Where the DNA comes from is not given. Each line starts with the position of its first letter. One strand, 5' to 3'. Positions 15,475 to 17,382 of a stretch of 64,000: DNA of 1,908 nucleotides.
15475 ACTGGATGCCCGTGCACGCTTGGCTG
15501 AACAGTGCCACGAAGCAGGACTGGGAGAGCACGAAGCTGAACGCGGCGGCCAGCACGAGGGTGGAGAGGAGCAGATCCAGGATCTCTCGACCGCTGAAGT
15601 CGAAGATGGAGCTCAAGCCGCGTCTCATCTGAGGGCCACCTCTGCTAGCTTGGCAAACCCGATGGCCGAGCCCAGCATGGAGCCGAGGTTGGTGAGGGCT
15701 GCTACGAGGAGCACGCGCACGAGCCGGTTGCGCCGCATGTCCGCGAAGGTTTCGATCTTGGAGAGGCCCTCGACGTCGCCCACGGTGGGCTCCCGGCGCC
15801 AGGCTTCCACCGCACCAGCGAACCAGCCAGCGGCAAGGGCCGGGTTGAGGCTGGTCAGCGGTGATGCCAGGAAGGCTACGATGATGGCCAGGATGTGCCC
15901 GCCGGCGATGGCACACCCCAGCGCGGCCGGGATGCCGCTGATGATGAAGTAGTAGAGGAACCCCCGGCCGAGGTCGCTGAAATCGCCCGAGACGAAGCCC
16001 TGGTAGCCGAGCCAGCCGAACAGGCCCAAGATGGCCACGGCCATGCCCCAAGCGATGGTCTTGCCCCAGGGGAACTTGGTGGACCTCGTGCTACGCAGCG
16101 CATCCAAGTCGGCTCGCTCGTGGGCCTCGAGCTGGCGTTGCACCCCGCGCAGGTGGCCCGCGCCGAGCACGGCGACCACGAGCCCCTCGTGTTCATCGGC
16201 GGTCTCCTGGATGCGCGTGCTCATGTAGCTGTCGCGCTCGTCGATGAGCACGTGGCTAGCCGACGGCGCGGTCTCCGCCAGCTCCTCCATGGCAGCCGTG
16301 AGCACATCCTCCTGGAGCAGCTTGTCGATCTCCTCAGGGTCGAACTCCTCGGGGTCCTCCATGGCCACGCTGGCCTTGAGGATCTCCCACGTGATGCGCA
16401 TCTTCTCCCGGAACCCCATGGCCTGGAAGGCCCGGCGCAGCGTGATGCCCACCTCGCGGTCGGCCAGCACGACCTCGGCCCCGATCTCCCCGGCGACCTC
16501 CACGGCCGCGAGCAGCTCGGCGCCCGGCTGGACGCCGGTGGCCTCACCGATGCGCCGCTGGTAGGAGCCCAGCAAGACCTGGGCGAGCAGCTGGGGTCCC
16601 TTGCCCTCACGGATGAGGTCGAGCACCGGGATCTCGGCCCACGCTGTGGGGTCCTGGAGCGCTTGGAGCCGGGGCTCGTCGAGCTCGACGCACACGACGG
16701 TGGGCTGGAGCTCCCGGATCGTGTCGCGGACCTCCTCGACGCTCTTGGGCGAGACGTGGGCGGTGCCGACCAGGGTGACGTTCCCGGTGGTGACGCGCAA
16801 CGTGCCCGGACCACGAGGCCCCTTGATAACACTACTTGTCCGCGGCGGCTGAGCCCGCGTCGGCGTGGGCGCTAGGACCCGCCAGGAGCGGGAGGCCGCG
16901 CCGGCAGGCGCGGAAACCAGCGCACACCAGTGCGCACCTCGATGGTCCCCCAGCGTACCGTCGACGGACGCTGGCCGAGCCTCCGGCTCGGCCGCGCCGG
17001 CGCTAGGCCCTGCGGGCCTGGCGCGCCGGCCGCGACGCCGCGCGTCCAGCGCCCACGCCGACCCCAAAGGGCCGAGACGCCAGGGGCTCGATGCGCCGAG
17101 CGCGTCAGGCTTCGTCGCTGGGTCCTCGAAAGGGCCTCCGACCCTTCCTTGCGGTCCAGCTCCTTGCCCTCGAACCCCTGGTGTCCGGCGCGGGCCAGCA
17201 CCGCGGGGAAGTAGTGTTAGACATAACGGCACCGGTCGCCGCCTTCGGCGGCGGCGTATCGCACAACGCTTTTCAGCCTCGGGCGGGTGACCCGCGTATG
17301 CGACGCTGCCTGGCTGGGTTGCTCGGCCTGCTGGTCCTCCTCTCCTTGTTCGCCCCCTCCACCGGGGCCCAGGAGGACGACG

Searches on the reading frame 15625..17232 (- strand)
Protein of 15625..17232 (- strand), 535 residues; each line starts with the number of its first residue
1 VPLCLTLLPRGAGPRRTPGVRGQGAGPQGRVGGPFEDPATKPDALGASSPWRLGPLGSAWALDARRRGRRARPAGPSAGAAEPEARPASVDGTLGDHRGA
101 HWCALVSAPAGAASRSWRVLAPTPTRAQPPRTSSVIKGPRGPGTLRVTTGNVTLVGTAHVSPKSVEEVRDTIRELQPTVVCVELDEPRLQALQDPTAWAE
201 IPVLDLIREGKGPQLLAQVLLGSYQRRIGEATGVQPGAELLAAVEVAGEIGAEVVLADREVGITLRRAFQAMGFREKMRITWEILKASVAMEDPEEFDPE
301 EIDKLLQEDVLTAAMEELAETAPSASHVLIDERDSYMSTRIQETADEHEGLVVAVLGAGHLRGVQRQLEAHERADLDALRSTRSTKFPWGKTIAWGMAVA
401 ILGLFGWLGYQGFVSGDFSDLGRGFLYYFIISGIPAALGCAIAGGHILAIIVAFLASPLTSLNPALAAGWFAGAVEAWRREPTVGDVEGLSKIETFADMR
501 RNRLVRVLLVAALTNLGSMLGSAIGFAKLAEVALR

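Call 20: search_protein_families(library=pfam, proteins=[window:15625-17232:-])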
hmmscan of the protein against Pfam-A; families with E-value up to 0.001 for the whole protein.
window:15625-17232:- (535 aa): 1 family
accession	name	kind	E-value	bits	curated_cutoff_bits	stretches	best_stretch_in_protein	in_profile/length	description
PF01963.22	TraB_PrgY_gumN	-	1.2e-28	101.2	26.8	1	149-370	7-253/263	TraB/PrgY/gumN family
